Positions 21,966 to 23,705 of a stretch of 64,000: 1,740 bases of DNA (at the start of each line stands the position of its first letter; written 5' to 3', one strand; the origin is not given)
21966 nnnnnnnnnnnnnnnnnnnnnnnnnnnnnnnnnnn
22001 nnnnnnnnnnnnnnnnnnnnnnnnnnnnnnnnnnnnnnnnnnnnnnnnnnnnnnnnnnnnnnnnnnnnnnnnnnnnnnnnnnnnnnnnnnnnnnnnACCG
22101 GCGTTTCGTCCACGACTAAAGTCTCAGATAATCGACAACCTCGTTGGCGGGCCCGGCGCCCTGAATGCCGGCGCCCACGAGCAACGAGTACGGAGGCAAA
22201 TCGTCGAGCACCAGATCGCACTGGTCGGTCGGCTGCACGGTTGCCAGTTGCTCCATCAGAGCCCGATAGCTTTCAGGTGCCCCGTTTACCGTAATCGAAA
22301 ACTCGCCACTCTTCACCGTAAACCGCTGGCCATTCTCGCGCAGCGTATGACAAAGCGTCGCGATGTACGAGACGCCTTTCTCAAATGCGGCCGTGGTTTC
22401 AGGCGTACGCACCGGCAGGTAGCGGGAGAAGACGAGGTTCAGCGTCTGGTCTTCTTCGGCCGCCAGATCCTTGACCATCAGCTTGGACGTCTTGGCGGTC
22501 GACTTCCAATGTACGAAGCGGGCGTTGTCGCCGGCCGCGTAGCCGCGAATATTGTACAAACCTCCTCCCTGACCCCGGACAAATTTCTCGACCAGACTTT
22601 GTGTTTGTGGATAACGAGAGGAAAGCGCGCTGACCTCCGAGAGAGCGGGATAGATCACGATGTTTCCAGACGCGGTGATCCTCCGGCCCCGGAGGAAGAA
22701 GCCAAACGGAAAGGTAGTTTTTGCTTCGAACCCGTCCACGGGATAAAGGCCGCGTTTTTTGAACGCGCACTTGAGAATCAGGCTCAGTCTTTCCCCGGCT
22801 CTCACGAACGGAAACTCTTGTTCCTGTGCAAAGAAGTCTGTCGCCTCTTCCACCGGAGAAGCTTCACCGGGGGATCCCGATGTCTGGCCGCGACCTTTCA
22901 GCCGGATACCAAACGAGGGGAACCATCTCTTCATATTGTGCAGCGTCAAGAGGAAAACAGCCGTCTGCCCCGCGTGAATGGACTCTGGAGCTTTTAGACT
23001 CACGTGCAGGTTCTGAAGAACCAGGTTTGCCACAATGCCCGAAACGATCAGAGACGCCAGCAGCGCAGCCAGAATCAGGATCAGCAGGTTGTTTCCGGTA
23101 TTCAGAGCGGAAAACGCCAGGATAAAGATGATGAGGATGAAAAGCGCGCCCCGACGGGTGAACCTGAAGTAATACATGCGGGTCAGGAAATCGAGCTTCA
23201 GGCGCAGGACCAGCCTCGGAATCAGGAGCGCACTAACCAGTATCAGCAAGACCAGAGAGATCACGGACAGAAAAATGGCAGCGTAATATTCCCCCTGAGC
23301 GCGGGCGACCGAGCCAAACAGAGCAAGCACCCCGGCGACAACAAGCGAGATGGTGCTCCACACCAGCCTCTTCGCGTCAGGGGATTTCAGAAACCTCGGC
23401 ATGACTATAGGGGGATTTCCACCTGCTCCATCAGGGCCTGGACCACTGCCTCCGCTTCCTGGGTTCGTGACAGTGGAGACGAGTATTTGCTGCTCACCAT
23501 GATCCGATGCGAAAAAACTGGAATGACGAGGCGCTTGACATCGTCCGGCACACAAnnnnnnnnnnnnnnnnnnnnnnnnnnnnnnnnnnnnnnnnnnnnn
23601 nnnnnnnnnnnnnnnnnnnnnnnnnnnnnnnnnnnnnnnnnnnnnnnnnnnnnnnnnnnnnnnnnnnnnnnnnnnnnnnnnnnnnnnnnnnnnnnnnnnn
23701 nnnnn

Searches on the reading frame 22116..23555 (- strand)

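Call 84: search_protein_families(library=pfam, proteins=[window:22116-23555:-], max_evalue=0.000001)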
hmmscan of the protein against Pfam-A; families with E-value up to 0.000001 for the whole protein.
window:22116-23555:- (479 aa): 1 family
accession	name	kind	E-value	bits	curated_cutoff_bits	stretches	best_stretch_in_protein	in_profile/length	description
PF01882.25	DUF58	-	3.7e-07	30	23.4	1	336-415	2-82/216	Protein of unknown function DUF58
